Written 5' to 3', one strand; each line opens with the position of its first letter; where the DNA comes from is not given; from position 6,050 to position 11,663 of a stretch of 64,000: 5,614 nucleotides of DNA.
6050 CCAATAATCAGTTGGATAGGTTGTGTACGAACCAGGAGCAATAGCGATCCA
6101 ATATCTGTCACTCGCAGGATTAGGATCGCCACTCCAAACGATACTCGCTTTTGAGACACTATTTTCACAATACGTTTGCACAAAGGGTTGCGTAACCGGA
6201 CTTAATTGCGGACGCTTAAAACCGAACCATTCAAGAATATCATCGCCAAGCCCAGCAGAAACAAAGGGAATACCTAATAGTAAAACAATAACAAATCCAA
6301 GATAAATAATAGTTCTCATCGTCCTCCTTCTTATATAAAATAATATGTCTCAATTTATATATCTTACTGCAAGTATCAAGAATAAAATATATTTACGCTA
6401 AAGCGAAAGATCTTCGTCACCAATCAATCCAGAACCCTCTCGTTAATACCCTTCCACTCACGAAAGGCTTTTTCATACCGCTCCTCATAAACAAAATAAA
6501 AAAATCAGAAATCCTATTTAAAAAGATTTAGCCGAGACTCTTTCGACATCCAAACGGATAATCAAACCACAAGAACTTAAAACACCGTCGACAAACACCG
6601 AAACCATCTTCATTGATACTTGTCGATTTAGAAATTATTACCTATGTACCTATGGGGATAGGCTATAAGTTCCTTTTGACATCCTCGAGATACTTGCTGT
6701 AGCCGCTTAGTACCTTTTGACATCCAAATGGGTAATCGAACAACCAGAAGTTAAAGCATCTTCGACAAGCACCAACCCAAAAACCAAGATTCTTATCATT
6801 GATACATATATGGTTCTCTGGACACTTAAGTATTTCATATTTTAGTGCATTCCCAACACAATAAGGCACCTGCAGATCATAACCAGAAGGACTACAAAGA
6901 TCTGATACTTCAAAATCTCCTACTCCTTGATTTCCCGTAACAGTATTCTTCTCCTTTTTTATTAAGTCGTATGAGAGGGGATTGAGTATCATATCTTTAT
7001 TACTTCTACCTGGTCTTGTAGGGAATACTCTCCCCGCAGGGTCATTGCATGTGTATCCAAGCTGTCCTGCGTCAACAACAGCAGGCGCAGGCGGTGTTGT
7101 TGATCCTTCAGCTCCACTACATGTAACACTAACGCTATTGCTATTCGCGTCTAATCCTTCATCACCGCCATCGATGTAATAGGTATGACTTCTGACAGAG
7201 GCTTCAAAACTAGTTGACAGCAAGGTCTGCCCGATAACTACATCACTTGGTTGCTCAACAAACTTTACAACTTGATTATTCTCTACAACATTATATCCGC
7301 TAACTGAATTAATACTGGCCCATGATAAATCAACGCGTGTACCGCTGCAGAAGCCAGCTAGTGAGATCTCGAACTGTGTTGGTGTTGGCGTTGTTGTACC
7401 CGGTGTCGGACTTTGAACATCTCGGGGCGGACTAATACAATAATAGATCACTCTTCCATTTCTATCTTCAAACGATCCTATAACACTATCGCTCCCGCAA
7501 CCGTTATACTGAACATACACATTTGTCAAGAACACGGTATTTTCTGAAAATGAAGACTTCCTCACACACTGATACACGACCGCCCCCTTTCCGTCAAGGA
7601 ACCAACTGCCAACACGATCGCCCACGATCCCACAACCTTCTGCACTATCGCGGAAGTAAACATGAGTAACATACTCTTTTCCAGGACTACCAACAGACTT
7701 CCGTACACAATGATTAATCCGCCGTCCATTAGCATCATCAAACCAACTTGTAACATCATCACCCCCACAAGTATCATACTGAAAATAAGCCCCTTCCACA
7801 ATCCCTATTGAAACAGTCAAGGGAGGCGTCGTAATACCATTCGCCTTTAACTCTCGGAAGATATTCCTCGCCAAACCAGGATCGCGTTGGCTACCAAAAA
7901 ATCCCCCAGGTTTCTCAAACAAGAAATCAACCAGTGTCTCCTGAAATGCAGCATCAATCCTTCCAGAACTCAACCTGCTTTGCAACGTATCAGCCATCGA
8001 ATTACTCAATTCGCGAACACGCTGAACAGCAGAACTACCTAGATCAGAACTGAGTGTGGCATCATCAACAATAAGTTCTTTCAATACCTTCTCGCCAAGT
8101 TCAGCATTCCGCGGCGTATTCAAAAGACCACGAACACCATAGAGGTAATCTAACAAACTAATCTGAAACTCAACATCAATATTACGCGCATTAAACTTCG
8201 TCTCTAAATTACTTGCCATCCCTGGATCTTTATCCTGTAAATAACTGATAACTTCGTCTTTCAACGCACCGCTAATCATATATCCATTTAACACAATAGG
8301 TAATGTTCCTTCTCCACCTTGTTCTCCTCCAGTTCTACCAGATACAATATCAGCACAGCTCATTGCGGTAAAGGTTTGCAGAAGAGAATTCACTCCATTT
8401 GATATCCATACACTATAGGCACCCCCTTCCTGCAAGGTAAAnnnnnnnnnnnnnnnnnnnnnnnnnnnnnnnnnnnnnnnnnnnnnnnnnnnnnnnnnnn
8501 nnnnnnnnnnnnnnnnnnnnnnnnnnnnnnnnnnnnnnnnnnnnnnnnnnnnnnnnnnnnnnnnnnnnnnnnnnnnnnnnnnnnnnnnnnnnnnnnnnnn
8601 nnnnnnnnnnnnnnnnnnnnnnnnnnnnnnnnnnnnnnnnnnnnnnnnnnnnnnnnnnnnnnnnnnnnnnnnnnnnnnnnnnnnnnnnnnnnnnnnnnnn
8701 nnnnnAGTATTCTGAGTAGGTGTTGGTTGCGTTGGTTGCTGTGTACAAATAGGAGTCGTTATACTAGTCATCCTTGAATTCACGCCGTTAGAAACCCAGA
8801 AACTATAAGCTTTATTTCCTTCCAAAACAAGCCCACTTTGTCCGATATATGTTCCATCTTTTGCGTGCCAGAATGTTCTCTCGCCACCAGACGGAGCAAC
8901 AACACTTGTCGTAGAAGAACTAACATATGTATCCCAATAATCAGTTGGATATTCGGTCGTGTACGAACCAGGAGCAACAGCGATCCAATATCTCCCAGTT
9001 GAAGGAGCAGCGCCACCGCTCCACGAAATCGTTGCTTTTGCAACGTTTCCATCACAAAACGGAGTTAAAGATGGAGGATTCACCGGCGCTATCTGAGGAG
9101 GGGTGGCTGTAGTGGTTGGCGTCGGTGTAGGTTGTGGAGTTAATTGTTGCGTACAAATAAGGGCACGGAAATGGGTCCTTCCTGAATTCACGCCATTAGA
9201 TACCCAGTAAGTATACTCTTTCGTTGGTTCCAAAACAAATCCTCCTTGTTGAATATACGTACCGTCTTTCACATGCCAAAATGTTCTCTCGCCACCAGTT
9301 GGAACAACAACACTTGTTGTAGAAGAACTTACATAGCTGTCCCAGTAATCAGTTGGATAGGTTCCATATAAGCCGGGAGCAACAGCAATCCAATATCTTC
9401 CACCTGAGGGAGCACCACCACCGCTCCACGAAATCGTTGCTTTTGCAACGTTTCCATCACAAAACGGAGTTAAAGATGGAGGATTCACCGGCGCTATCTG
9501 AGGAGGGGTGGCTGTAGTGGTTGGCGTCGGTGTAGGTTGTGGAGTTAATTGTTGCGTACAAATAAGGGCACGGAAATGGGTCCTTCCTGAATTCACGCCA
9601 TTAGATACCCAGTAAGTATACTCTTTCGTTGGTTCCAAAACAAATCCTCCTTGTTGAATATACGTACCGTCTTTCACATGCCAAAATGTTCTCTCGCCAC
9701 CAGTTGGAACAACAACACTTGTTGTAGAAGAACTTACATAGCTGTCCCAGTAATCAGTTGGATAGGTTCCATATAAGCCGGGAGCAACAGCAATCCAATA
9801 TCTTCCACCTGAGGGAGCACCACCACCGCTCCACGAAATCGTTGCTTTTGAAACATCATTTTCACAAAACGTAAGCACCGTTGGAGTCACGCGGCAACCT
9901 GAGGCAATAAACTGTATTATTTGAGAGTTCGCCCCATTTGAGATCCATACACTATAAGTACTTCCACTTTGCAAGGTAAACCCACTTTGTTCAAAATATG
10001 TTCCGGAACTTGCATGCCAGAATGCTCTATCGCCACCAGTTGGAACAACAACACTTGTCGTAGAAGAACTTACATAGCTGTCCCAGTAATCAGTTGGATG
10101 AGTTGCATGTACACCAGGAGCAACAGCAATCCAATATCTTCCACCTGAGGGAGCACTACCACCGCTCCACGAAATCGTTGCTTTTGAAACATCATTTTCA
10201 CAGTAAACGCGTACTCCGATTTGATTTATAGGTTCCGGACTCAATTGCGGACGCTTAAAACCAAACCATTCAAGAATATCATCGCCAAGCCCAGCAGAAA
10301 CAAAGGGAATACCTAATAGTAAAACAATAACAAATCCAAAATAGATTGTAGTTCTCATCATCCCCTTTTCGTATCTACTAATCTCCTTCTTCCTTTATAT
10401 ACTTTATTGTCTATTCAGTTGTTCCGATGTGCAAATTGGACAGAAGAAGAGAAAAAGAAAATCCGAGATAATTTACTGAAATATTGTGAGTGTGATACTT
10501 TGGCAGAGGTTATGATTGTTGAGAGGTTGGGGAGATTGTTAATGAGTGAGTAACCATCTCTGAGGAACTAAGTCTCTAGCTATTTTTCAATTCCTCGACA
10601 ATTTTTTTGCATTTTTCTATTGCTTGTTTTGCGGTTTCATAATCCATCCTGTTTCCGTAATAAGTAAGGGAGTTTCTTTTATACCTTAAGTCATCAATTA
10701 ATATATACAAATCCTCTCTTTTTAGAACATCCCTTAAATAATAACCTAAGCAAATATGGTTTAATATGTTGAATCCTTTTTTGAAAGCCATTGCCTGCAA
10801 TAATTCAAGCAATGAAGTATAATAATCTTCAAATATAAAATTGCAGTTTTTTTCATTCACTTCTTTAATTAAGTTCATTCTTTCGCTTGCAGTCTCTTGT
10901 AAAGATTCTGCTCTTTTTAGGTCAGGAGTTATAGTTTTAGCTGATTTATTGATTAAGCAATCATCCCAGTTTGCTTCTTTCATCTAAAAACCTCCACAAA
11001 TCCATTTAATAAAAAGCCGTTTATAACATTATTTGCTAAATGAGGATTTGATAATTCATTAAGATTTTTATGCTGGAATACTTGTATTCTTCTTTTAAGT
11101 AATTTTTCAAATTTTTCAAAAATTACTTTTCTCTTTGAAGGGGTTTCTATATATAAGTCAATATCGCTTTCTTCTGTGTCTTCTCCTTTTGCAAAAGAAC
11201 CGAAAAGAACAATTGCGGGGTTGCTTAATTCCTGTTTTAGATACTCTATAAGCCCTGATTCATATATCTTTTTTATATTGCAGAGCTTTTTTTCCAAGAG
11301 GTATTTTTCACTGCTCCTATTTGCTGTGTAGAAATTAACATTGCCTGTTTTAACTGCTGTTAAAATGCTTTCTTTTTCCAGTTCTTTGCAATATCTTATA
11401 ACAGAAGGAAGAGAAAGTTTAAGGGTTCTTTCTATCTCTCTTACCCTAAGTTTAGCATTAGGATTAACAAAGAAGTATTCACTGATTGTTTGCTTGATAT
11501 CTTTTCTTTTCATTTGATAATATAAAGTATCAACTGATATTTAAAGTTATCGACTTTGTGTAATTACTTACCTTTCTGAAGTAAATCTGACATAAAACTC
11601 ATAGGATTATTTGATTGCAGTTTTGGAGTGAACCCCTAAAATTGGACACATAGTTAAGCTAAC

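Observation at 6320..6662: Intergenic spacer between the two giant genes is a patchwork of three copied gene 3' ends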

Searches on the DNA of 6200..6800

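Call 35: search_rna_families(source=window, start=6200, end=6800, threshold=evalue, max_evalue=1)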
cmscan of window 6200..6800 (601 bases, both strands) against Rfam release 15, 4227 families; matches with E-value up to 1: 1.
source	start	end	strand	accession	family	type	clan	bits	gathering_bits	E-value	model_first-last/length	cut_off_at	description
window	6400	6450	-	RF01136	sR28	Gene; snRNA; snoRNA; CD-box;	-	14.7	39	0.23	1-55/55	no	Small nucleolar RNA sR28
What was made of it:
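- On Structured non-coding RNA: The best Rfam hit has E = 0.23 and 14.7 bits against a 39-bit cut-off (call 35).
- No Rfam match above noise (call 35).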

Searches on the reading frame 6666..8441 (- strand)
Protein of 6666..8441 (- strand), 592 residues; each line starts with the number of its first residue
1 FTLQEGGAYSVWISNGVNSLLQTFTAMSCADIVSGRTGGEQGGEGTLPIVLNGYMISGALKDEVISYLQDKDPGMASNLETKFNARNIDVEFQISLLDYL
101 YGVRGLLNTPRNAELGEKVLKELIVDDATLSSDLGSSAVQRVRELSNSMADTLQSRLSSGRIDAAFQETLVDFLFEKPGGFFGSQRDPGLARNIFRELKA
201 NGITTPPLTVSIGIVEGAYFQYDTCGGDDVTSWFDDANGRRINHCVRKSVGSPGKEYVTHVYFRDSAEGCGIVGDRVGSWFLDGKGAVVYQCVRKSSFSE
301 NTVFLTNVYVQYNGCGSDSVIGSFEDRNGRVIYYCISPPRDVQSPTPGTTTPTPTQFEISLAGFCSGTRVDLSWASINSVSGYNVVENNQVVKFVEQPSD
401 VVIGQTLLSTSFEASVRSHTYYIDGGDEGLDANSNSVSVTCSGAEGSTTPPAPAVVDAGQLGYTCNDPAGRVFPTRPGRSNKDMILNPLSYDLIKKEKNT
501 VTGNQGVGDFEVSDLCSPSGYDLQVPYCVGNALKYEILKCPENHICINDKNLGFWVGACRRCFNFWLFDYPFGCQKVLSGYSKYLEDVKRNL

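Call 57: find_homologous_proteins(query=window:6666-8441:-, max_evalue=0.00001)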
Query window:6666-8441:-: 8000 candidates shared short words with the query, none scored E <= 0.00001.

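Call 64: search_protein_representatives(protein=window:6666-8441:-)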
Query: 592 residues. Proteins with E-value up to 0.001 (for the whole library): 6; up to 1e-10: 3; up to 1e-30: 2. The best 6 are listed.
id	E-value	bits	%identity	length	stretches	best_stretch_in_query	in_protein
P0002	0.0e+00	1387.2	93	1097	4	1-592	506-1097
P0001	2.5e-45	171.6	60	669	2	439-578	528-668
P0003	2.0e-11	59.7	35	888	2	214-300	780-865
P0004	1.9e-04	36.6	51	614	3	4-31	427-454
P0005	3.1e-04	35.9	32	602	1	47-177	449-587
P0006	9.9e-04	34.2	37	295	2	275-338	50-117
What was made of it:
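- Tried and rejected: The exhaustive HMMER search found only P0001 and P0002 plus four weak hits (call 64).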

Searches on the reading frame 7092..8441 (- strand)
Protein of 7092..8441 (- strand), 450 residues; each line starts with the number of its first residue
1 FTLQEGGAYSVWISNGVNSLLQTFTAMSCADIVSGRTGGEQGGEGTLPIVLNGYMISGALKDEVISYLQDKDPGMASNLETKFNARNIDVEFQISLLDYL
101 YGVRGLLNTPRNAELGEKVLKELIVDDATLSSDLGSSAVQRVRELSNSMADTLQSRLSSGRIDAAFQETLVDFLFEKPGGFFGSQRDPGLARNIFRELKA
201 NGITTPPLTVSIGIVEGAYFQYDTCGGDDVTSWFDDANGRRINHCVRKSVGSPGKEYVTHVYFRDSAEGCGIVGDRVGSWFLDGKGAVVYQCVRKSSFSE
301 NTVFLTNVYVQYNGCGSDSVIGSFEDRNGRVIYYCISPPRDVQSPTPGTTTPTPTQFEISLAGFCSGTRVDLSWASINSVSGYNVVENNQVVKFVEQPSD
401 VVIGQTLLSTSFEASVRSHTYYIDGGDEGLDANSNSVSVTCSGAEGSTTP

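Call 54: search_protein_families(library=pfam, proteins=[window:7092-8441:-], max_evalue=5)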
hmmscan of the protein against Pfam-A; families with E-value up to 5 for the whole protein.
window:7092-8441:- (450 aa): 1 family
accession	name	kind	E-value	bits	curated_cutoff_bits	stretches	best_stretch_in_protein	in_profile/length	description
PF18382.8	Formin_GBD_N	-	0.23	12.3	25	1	65-114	4-54/89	Formin N-terminal GBD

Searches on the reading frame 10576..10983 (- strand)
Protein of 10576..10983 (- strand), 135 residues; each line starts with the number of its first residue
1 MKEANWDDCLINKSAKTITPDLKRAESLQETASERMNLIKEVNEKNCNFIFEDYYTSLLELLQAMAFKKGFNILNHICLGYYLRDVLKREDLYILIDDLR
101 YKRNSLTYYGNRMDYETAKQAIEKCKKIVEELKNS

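Call 13: search_protein_families(library=pfam, proteins=[window:10576-10983:-], max_evalue=0.01)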
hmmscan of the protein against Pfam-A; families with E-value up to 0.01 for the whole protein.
window:10576-10983:- (135 aa): 0 families

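Call 54: search_protein_families(library=pfam, proteins=[window:10576-10983:-], max_evalue=5)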
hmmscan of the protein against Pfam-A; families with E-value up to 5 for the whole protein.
window:10576-10983:- (135 aa): 3 families
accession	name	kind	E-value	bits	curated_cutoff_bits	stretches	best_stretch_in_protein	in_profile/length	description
PF08349.16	DUF1722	-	0.01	16.5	22.5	1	30-105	10-85/117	Protein of unknown function (DUF1722)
PF05168.19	HEPN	-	0.048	14.3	22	1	44-133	21-115/117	HEPN domain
PF20797.2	HepT-like_2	-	0.14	12.7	27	1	90-134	56-101/110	HepT-like protein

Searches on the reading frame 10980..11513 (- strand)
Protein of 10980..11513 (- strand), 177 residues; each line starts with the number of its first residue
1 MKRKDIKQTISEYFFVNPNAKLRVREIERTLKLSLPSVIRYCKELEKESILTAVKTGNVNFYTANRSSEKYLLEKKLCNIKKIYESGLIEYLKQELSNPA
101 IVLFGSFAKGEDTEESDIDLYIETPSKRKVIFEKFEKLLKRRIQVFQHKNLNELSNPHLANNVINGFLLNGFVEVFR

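Call 13: search_protein_families(library=pfam, proteins=[window:10980-11513:-], max_evalue=0.01)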
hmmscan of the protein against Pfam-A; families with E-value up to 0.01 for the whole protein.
window:10980-11513:- (177 aa): 3 families
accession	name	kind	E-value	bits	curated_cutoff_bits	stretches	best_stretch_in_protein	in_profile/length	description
PF01909.29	NTP_transf_2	-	2.5e-10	41.1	21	1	88-140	4-50/93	Nucleotidyltransferase domain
PF18765.7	Polbeta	-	4.9e-09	36.7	26.9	1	88-165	3-82/93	Polymerase beta, Nucleotidyltransferase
PF22600.2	MTPAP-like_central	-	2.8e-05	24.7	27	1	81-140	22-71/139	Poly(A) RNA polymerase, mitochondrial-like, central palm domain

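Call 31: find_encoding_contigs(protein=window:10980-11513:-, flank=10000, max_places=10)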
Protein window:10980-11513:- (177 aa): 2 contigs read that carry it; 1 place shown.
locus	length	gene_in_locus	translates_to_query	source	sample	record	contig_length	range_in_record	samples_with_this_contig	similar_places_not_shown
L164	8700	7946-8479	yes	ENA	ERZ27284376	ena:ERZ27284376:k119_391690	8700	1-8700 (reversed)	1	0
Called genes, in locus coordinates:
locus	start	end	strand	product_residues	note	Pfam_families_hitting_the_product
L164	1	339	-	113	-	?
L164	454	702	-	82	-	-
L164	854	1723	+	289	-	-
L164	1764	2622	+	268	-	PF02673:BacA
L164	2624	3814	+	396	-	PF13407:Peripla_BP_4 (faint), PF04348:LppC (weak), PF13433:Peripla_BP_5, PF13458:Peripla_BP_6, PF01094:ANF_receptor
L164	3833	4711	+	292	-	PF02653:BPD_transp_2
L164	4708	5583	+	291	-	PF02653:BPD_transp_2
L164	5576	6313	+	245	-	PF02463:SMC_N (faint), PF00005:ABC_tran, PF13304:AAA_21, PF12399:BCA_ABC_TP_C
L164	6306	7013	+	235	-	PF00005:ABC_tran, PF02463:SMC_N (faint), PF13175:AAA_15 (faint), PF13304:AAA_21 (weak)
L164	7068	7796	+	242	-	PF00483:NTP_transferase, PF12804:NTP_transf_3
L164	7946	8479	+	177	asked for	PF01909:NTP_transf_2, PF18765:Polbeta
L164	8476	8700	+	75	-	?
